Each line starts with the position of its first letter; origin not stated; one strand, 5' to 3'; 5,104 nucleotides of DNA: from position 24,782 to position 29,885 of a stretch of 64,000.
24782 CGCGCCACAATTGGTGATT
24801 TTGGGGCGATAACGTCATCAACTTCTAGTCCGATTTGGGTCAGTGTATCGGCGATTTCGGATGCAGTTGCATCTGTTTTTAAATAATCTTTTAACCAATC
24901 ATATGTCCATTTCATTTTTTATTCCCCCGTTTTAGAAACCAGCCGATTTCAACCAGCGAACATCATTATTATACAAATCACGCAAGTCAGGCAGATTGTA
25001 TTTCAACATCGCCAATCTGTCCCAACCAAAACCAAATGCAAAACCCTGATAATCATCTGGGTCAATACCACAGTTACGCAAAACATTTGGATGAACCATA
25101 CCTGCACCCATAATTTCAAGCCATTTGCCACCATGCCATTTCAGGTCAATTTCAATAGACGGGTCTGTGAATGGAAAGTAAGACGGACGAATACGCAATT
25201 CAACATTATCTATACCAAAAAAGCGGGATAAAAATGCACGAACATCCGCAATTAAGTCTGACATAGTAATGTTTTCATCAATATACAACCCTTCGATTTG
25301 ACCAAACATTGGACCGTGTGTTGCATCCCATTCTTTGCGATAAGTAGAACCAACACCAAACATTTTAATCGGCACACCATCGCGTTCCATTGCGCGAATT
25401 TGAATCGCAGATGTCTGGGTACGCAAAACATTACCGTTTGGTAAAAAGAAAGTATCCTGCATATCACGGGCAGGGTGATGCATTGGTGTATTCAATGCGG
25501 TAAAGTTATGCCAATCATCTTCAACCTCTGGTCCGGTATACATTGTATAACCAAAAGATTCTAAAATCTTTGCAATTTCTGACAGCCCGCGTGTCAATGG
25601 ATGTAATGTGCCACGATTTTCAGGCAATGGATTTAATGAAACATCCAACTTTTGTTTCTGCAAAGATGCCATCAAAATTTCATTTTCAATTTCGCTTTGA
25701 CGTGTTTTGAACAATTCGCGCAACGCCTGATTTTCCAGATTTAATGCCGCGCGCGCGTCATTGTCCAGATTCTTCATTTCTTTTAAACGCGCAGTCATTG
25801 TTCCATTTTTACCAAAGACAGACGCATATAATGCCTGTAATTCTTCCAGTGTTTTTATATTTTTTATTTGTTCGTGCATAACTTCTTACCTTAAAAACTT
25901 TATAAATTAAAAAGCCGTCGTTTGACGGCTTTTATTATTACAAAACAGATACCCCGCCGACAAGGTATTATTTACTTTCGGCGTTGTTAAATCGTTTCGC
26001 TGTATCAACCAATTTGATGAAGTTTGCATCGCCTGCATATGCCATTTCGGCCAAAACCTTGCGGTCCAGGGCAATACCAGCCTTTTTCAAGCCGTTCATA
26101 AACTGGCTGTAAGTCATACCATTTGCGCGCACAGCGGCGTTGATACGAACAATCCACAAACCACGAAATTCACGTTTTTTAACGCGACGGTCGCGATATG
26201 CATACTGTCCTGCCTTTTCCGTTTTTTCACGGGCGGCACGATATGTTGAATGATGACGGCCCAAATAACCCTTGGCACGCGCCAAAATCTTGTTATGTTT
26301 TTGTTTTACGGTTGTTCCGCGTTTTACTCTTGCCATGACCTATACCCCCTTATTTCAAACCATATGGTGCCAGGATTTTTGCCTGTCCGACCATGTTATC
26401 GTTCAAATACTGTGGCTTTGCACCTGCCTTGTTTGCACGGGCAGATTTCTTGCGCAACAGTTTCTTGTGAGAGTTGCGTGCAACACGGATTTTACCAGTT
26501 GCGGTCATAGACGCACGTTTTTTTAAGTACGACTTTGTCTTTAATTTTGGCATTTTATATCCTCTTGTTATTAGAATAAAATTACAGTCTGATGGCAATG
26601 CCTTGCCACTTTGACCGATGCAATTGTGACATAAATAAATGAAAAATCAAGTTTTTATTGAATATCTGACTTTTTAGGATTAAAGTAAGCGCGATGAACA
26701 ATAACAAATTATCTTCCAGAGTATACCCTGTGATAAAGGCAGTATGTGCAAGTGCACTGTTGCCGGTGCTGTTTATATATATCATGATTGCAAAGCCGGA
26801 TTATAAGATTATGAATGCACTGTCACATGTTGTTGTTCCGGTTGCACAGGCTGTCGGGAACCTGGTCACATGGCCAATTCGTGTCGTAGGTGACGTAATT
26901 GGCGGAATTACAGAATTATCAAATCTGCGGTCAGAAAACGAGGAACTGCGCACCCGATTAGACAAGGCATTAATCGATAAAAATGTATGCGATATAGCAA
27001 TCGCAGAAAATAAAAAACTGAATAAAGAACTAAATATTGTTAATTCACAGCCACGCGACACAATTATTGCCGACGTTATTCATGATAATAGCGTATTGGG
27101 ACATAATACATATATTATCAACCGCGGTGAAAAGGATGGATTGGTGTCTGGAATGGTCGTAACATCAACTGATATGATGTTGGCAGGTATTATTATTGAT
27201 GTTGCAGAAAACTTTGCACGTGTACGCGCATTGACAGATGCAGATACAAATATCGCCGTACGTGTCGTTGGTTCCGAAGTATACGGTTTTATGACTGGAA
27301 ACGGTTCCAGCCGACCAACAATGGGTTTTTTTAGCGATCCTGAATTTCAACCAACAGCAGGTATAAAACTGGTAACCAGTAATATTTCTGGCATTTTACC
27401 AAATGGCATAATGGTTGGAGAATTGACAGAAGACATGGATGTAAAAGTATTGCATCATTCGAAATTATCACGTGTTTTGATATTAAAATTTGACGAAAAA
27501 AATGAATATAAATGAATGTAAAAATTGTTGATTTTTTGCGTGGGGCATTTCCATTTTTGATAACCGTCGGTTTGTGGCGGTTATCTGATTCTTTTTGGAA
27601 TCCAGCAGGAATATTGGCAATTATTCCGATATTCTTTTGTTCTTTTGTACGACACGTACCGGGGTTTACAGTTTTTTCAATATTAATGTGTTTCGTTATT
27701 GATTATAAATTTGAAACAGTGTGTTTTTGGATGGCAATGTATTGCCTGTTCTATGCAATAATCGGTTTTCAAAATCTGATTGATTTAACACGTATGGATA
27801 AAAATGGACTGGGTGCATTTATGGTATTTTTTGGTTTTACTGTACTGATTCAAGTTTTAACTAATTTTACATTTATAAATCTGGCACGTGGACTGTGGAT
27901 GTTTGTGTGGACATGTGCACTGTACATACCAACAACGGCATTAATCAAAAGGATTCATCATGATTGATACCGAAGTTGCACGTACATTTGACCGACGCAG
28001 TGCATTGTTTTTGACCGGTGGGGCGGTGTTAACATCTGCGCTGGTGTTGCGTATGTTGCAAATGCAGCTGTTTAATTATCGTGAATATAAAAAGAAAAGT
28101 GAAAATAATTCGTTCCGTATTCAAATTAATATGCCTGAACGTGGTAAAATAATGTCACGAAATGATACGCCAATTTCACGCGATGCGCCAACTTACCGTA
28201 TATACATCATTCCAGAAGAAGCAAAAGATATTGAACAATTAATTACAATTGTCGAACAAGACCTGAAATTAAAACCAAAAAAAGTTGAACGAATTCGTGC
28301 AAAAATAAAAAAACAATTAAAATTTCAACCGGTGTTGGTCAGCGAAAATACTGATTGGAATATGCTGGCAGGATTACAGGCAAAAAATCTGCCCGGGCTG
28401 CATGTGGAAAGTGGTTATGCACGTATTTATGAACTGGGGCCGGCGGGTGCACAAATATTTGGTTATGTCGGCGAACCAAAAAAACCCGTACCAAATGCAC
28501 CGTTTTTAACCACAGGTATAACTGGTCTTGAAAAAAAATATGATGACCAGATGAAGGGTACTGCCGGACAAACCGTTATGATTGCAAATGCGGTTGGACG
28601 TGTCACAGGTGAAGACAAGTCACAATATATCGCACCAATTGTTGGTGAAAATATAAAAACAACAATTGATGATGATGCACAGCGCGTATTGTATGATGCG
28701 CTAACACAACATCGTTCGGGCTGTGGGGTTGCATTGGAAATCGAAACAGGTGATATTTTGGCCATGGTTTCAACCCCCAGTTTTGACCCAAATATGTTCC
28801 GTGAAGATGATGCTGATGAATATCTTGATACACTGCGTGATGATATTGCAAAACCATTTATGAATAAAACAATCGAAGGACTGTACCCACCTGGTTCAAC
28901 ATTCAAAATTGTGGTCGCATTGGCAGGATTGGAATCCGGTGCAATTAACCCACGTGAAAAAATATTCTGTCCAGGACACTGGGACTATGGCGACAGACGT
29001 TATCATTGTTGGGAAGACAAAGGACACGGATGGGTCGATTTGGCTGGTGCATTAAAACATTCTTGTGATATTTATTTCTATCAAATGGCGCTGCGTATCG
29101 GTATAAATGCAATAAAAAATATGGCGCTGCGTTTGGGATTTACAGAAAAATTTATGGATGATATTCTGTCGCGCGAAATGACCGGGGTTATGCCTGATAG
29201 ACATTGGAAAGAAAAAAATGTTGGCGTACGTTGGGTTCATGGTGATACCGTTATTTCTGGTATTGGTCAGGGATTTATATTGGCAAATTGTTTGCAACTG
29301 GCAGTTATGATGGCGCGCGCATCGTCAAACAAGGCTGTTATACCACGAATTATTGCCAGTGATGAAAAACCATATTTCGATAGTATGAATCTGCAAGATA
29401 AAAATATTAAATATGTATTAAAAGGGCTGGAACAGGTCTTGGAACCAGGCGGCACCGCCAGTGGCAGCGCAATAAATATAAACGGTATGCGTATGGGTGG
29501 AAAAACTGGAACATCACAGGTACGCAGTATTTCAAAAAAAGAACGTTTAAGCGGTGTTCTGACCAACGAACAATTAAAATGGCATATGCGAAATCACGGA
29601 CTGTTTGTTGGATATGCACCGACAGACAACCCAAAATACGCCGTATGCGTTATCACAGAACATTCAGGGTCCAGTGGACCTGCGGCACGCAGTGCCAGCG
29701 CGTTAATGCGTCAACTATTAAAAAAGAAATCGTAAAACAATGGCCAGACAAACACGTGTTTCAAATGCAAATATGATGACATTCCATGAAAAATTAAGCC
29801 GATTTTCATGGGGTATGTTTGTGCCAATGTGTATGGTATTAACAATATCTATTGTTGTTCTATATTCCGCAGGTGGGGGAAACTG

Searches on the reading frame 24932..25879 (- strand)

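Call 29: search_protein_families(library=pfam, proteins=[window:24932-25879:-], max_evalue=0.001)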
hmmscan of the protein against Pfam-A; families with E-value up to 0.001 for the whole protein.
window:24932-25879:- (315 aa): 2 families
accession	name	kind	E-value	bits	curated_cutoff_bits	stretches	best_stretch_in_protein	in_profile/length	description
PF01409.25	tRNA-synt_2d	-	9.9e-90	300.7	19.8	1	78-312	2-245/246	tRNA synthetases class II core domain (F)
PF02912.23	Phe_tRNA-synt_N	-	6.6e-07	29.6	22.3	1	9-70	1-66/69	Aminoacyl tRNA synthetase class II, N-terminal domain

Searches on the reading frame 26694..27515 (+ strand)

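Call 29: search_protein_families(library=pfam, proteins=[window:26694-27515:+], max_evalue=0.001)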
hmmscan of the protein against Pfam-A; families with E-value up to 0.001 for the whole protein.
window:26694-27515:+ (273 aa): 1 family
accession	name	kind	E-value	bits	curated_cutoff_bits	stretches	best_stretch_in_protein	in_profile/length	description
PF04085.20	MreC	-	4.7e-22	78.8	28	1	128-246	1-117/147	Rod shape-determining protein MreC, barrel core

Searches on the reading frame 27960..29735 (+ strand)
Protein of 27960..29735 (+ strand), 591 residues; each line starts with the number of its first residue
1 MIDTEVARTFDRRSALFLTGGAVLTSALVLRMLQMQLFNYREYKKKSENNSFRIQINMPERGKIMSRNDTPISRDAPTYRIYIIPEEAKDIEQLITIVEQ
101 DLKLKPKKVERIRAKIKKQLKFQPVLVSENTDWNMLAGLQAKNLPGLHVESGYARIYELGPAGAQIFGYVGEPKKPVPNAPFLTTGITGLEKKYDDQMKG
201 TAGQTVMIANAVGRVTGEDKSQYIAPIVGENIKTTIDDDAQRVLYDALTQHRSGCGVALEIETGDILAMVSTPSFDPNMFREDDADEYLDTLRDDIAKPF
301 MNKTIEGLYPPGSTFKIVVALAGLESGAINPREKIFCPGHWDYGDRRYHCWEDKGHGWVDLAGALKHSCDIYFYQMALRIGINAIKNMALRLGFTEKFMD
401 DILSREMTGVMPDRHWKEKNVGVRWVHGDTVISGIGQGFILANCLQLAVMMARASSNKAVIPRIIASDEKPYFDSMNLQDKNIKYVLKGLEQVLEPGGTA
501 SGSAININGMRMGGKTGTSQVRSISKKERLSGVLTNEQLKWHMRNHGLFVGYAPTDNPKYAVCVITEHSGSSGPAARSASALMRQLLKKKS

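Call 30: search_protein_families(library=pfam, proteins=[window:27960-29735:+], max_evalue=0.001)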
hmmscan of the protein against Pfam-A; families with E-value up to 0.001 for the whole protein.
window:27960-29735:+ (591 aa): 2 families
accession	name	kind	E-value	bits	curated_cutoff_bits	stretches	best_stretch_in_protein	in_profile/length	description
PF00905.27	Transpeptidase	-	1.1e-54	186.2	22.1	1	254-583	1-294/299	Penicillin binding protein transpeptidase domain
PF03717.20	PBP_dimer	-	4.7e-25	89.5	24.4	1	59-218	4-178/180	Penicillin-binding Protein dimerisation domain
